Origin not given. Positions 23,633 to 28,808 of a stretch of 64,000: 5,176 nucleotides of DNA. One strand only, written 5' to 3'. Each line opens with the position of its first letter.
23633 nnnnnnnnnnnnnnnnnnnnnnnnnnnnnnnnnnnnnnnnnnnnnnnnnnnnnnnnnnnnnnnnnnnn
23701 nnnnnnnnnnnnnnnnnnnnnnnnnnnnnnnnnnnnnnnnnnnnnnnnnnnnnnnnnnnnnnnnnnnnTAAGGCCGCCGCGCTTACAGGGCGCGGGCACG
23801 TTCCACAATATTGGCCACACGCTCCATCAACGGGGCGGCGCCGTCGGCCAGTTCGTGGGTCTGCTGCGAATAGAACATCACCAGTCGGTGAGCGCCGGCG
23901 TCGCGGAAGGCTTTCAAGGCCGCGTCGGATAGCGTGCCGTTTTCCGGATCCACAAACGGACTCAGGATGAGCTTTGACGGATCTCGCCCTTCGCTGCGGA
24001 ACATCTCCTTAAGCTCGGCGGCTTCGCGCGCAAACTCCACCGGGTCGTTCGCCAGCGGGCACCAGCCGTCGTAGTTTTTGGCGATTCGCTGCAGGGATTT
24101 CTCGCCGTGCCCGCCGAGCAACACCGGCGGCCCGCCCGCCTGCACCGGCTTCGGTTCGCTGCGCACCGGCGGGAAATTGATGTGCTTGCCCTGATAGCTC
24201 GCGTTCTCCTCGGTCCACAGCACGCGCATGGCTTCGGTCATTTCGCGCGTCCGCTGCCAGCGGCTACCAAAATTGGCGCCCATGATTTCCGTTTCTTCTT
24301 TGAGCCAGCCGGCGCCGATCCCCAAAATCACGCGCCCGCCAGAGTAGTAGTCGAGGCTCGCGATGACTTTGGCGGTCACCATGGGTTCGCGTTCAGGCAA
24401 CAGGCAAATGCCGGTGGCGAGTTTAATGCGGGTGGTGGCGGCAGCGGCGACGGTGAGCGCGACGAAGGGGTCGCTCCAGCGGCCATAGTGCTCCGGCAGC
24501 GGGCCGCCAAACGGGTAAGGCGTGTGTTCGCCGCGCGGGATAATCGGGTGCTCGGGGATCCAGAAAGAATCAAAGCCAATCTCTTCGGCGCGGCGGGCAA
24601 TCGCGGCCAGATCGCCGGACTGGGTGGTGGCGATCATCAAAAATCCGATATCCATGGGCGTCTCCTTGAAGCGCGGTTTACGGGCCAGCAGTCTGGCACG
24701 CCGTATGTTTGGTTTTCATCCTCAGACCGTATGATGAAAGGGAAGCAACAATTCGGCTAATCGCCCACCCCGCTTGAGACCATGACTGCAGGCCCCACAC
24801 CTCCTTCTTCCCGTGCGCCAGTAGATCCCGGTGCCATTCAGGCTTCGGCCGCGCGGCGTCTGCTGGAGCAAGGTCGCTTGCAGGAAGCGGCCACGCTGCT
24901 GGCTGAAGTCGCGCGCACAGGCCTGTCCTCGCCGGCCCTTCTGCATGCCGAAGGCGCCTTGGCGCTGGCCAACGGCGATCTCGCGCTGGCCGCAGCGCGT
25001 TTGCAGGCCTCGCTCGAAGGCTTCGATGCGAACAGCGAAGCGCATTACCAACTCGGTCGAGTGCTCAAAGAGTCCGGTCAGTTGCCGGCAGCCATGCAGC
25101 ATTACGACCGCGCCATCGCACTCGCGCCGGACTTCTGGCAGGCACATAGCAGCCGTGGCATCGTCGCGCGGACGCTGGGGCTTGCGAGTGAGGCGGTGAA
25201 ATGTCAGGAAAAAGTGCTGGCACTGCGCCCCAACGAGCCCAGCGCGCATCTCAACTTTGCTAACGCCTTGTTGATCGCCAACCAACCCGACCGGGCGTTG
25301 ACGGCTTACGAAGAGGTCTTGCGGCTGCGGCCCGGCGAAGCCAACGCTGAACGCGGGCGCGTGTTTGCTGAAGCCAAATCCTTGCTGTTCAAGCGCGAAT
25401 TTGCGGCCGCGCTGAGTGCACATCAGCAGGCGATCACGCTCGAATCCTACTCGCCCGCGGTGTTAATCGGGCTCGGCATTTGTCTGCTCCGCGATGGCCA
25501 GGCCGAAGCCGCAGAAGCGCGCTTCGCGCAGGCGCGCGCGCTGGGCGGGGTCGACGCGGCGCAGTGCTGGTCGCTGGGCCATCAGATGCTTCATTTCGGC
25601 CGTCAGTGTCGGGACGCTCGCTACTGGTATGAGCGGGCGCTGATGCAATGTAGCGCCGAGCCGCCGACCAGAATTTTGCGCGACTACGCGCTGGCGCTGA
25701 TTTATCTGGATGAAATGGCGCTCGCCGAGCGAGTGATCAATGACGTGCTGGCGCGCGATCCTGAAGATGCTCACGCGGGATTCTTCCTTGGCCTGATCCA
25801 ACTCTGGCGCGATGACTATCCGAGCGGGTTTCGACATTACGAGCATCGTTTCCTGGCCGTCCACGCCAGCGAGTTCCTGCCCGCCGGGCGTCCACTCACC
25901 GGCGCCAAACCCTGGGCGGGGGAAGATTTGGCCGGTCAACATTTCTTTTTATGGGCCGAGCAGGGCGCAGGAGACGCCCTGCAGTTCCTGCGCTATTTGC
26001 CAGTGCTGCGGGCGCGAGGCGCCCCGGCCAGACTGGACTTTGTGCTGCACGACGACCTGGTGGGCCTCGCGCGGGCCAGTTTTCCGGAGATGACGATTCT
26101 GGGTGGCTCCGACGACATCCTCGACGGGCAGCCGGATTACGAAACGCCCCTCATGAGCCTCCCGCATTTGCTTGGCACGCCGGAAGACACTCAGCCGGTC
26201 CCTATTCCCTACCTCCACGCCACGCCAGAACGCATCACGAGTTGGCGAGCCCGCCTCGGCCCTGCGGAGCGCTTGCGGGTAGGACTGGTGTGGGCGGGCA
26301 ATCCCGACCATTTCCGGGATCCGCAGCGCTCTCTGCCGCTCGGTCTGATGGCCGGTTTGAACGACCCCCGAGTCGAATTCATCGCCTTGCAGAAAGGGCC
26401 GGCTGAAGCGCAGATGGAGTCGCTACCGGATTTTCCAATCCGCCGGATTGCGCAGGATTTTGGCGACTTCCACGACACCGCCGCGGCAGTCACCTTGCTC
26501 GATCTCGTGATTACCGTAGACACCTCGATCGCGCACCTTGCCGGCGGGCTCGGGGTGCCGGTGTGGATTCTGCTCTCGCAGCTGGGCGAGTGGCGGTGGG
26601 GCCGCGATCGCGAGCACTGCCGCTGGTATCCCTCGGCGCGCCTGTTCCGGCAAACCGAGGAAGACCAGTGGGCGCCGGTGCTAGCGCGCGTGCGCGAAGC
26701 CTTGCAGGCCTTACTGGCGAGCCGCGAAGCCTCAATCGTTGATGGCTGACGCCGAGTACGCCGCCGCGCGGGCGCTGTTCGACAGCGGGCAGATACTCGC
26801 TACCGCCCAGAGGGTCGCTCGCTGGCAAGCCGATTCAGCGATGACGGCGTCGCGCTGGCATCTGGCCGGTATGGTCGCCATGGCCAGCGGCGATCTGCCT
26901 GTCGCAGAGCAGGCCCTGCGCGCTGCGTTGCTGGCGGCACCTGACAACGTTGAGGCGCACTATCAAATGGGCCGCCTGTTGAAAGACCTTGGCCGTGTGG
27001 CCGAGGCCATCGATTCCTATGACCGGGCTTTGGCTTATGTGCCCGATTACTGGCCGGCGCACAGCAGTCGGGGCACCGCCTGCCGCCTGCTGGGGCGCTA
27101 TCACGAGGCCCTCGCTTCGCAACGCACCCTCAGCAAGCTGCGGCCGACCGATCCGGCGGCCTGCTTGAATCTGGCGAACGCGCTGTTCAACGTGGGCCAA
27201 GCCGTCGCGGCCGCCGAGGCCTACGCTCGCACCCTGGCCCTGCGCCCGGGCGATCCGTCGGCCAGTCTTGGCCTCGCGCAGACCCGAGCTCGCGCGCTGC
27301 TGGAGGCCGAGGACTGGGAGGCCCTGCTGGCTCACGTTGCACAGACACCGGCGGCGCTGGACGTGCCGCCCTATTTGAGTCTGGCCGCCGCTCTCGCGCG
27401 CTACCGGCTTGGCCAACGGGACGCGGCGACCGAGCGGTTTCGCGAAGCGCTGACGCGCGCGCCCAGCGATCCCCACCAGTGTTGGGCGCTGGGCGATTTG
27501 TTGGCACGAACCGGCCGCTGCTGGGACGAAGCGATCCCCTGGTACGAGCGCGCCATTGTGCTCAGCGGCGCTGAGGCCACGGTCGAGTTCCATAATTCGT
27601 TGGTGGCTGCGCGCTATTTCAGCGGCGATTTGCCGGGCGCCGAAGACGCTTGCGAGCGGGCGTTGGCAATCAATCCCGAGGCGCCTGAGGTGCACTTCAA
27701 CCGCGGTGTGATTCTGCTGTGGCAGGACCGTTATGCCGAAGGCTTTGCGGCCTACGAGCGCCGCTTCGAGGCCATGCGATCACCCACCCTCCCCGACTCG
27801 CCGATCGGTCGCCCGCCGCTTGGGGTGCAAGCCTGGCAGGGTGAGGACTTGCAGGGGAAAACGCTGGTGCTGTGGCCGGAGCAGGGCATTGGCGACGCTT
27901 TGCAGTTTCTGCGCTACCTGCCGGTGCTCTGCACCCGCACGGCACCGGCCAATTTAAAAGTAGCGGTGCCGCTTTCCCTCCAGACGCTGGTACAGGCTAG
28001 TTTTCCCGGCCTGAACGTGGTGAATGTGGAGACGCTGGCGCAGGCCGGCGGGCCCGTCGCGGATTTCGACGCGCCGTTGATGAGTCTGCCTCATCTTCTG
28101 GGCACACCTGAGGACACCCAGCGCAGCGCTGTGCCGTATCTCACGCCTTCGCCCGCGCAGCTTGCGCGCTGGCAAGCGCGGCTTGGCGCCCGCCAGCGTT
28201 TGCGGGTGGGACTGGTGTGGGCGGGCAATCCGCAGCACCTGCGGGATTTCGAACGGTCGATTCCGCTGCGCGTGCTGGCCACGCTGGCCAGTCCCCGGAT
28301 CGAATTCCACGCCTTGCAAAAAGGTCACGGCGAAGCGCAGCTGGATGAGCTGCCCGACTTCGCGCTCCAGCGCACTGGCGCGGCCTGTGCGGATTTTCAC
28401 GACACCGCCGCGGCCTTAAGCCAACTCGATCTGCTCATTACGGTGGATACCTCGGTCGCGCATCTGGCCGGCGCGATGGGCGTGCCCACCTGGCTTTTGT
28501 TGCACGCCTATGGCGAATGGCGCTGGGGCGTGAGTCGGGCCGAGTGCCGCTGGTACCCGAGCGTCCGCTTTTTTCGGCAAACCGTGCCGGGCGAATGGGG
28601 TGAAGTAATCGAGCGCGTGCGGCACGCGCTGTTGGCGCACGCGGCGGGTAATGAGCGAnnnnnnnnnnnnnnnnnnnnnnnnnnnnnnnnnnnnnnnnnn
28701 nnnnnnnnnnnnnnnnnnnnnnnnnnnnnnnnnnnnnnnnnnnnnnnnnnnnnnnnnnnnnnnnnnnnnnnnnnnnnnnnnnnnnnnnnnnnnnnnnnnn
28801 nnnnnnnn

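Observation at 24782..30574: Three tandem, translationally coupled TPR + GT9-like glycosyltransferase paralogues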

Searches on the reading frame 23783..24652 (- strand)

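Call 9: search_protein_families(library=pfam, proteins=[window:23783-24652:-], max_evalue=0.00001)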
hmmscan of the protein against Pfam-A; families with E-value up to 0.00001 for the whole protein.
window:23783-24652:- (289 aa): 1 family
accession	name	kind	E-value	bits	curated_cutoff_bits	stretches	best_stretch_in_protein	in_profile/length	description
PF00296.26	Bac_luciferase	-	3.8e-57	194.5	27.9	1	13-249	23-241/314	Luciferase-like monooxygenase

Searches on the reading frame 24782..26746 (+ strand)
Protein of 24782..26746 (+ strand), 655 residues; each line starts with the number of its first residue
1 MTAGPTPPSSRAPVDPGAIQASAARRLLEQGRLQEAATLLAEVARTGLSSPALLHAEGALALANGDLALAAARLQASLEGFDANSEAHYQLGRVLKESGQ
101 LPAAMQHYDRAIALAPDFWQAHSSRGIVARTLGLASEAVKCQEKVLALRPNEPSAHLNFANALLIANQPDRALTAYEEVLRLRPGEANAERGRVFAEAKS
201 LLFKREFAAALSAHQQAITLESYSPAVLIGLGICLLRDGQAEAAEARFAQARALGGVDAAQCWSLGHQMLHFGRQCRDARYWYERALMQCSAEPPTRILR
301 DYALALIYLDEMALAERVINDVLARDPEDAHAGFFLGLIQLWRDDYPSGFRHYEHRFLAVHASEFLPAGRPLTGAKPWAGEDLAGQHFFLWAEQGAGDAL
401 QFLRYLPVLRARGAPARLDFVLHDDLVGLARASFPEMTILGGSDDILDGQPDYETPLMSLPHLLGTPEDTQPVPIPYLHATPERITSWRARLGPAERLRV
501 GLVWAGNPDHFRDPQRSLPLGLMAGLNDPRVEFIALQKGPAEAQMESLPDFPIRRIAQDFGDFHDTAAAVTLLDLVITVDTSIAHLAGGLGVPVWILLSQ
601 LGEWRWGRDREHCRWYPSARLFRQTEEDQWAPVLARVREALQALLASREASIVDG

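Call 3: search_protein_families(library=pfam, proteins=[window:24782-26746:+], max_evalue=0.1)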
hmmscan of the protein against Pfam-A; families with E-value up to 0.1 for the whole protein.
window:24782-26746:+ (655 aa): 16 families
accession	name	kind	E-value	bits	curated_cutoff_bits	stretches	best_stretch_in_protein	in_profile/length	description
PF14559.12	TPR_19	-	2.7e-18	66.5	25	3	61-117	1-57/68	Tetratricopeptide repeat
PF07719.23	TPR_2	-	1.3e-15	56.6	27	2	86-117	2-33/34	Tetratricopeptide repeat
PF00515.34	TPR_1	-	3.4e-14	52.4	27.8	2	86-118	2-34/34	Tetratricopeptide repeat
PF13432.12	TPR_16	-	5.6e-14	52.7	32.7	5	56-117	2-63/65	Tetratricopeptide repeat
PF13414.12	TPR_11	-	2e-13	50.3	26.8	1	92-128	1-37/42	TPR repeat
PF13431.12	TPR_17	-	9.2e-13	47.8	24.4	2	143-173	3-33/34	Tetratricopeptide repeat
PF13181.12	TPR_8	-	1.7e-11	43.8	25.7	1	86-117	2-33/34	Tetratricopeptide repeat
PF23914.1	TPR_CcmH_CycH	-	2.1e-09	37.8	42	1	128-182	59-116/158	Cytochrome c-type biogenesis protein H TPR domain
PF13428.12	TPR_14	-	5.2e-09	36.3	23.5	2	86-121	2-37/44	Tetratricopeptide repeat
PF13424.12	TPR_12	-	4.8e-08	33.5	30.1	2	121-183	5-75/77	Tetratricopeptide repeat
PF24575.1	TPR_Slam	-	9.7e-06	26.4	35.2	0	54-106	50-102/104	Surface lipoprotein assembly modifier, N-terminal TPR repeats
PF13374.12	TPR_10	-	0.00099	19.5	27.5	0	90-114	7-31/42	Tetratricopeptide repeat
PF13371.12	TPR_9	-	0.0011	19.3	35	1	96-156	6-66/73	Tetratricopeptide repeat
PF13176.12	TPR_7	-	0.002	18.5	27.9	0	87-117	1-31/36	Tetratricopeptide repeat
PF20308.4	TPR-S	-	0.042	14.9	27.6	0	35-117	4-91/102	Tetratricopeptide Repeats-Sensor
PF01075.23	Glyco_transf_9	-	0.089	12.5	22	0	566-594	177-205/247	Glycosyltransferase family 9 (heptosyltransferase)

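Call 4: search_protein_families(library=ncbifam, proteins=[window:24782-26746:+], max_evalue=0.1)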
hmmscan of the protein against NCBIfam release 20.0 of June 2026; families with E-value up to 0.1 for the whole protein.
window:24782-26746:+ (655 aa): 23 families
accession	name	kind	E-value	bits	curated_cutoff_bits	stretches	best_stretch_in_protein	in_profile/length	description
NF040959.1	MamA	equivalog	1.2e-19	70.6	200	2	27-146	81-200/204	magnetosome protein MamA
TIGR02917.1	PEP_TPR_lipo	equivalog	4.4e-18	64.6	312.2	1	21-354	94-421/899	XrtA/PEP-CTERM system TPR-repeat protein PrsT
NF033762.1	social_mot_Tgl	equivalog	8.8e-12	44.9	225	1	83-180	29-127/252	social motility TPR repeat lipoprotein Tgl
TIGR02521.1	type_IV_pilW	equivalog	4.7e-10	39.4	154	3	84-177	30-123/234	type IV pilus biogenesis/stability protein PilW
NF033758.1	gliding_GltE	equivalog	2.9e-09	36.4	225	1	73-251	74-248/411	adventurous gliding motility TPR repeat lipoprotein GltE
NF033920.0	C39_PA2778_fam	equivalog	7.6e-07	28.8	150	1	21-116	160-255/255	PA2778 family cysteine peptidase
TIGR02552.1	LcrH_SycD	equivalog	2.9e-06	27.1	104.8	1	198-255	59-116/136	SycD/LcrH family type III secretion system chaperone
NF002725.1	PRK02603.1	equivalog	6.8e-05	22.9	143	0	57-139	41-126/173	photosystem I assembly protein Ycf3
NF047371.1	FlcA_CTERM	equivalog_domain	0.00015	20.4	300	0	167-293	413-540/646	periplasmic flagellar collar protein FlcA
TIGR02795.1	tol_pal_ybgF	equivalog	0.00026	21.6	90.1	0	58-155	9-112/119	tol-pal system protein YbgF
TIGR04510.1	mod_pep_cyc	subfamily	0.00027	19.6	400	1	88-259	401-570/814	putative peptide modification system cyclase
TIGR03939.1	PGA_TPR_OMP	equivalog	0.00029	19.2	366.65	0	115-193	391-469/800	poly-beta-1,6 N-acetyl-D-glucosamine export porin PgaA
NF047507.1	TPR_BatC_Lepto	exception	0.00052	19.5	175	0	15-121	22-132/214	TPR repeat-containing protein BatC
NF052400.1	M48_BAM_BepA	equivalog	0.00075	18.4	570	0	136-199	358-419/483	beta-barrel assembly-enhancing protease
NF011886.0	PRK15359.1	equivalog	0.0026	17.5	146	0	196-264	63-129/144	type III secretion system chaperone protein SscB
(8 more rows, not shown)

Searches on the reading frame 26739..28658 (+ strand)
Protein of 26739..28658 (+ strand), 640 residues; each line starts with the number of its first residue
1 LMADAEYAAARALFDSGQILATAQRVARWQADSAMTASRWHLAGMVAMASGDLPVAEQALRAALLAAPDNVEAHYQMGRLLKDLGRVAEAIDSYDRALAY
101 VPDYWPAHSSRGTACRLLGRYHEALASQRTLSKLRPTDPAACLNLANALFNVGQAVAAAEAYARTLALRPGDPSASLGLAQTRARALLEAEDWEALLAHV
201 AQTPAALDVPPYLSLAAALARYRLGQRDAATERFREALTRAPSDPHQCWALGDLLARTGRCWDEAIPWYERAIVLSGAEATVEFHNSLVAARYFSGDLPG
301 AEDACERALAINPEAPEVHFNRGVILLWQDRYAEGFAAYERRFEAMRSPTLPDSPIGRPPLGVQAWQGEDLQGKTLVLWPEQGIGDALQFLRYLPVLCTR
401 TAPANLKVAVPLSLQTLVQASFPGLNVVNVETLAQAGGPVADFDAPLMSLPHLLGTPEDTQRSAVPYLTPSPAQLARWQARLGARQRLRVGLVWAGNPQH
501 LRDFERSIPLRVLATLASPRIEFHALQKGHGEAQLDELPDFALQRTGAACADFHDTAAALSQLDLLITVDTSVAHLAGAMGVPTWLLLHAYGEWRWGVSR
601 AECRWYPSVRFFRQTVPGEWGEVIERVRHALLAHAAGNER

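Call 3: search_protein_families(library=pfam, proteins=[window:26739-28658:+], max_evalue=0.1)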
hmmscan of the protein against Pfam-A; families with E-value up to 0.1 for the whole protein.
window:26739-28658:+ (640 aa): 20 families
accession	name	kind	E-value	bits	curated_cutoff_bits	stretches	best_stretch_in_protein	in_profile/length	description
PF07719.23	TPR_2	-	4.1e-28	95.6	27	3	72-104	2-34/34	Tetratricopeptide repeat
PF13414.12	TPR_11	-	2.7e-26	91.4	26.8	3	78-113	1-36/42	TPR repeat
PF00515.34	TPR_1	-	2e-24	84.8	27.8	2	72-104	2-34/34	Tetratricopeptide repeat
PF13432.12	TPR_16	-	6.5e-22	78.1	32.7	4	75-139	1-65/65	Tetratricopeptide repeat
PF14559.12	TPR_19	-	5.1e-18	65.6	25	3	47-104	1-58/68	Tetratricopeptide repeat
PF13181.12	TPR_8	-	5.7e-16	57.7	25.7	1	72-99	2-29/34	Tetratricopeptide repeat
PF13431.12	TPR_17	-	3.5e-15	55.4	24.4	2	61-91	3-33/34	Tetratricopeptide repeat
PF13428.12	TPR_14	-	3.8e-14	52.2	23.5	4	140-181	2-43/44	Tetratricopeptide repeat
PF13424.12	TPR_12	-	2.9e-11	43.9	30.1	3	40-99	6-73/77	Tetratricopeptide repeat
PF13371.12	TPR_9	-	8.9e-10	38.9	35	3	47-103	5-61/73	Tetratricopeptide repeat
PF23914.1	TPR_CcmH_CycH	-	5.6e-09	36.5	42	2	59-103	38-82/158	Cytochrome c-type biogenesis protein H TPR domain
PF13429.12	TPR_15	-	1.5e-08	34.8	26.2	2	22-160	129-269/280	Tetratricopeptide repeat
PF13176.12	TPR_7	-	3.5e-08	33.4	27.9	1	73-99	1-27/36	Tetratricopeptide repeat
PF24575.1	TPR_Slam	-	5.6e-05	24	35.2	0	110-160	52-102/104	Surface lipoprotein assembly modifier, N-terminal TPR repeats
PF13174.12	TPR_6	-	0.0033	18.4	26.3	1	72-103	1-32/33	Tetratricopeptide repeat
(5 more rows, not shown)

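Call 4: search_protein_families(library=ncbifam, proteins=[window:26739-28658:+], max_evalue=0.1)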
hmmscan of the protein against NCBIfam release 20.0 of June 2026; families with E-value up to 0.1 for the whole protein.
window:26739-28658:+ (640 aa): 22 families
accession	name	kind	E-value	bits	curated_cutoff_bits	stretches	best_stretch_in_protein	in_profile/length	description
TIGR02917.1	PEP_TPR_lipo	equivalog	1.3e-19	69.7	312.2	2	11-245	98-329/899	XrtA/PEP-CTERM system TPR-repeat protein PrsT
NF040959.1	MamA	equivalog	3.1e-19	69.2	200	3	12-108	80-176/204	magnetosome protein MamA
TIGR02521.1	type_IV_pilW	equivalog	2.3e-16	60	154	2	33-195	28-191/234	type IV pilus biogenesis/stability protein PilW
NF033762.1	social_mot_Tgl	equivalog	7e-14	51.8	225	1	44-169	38-166/252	social motility TPR repeat lipoprotein Tgl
NF033920.0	C39_PA2778_fam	equivalog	2.2e-11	43.7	150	2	184-313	131-255/255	PA2778 family cysteine peptidase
TIGR02552.1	LcrH_SycD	equivalog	1.9e-09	37.3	104.8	1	119-181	32-94/136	SycD/LcrH family type III secretion system chaperone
NF033758.1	gliding_GltE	equivalog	2.1e-08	33.6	225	1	37-102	257-321/411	adventurous gliding motility TPR repeat lipoprotein GltE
TIGR03939.1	PGA_TPR_OMP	equivalog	2.3e-08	32.8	366.65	2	44-107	402-465/800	poly-beta-1,6 N-acetyl-D-glucosamine export porin PgaA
NF008520.0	PRK11447.1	equivalog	7.6e-08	30.6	858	2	13-180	244-426/1157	cellulose synthase complex outer membrane protein BcsC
NF047371.1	FlcA_CTERM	equivalog_domain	4.7e-07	28.7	300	1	55-103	331-379/646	periplasmic flagellar collar protein FlcA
NF041522.1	TPR_sll0314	equivalog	5.1e-06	25.9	225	0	46-99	186-249/275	Sll0314/Alr1548 family TPR repeat-containing protein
TIGR00990.1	3a0801s09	subfamily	7.2e-05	21.6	757.25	1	210-347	434-573/615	mitochondrial import receptor subunit TOM70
NF008391.2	PRK11189.1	equivalog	8.9e-05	22.1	250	1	57-173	51-167/297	lipoprotein NlpI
NF008757.0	PRK11788.1-5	equivalog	0.00091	18.5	363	1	46-170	189-313/388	lipopolysaccharide assembly protein LapB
TIGR02193.1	heptsyl_trn_I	equivalog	0.001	18.3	185.3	1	553-598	246-291/320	lipopolysaccharide heptosyltransferase I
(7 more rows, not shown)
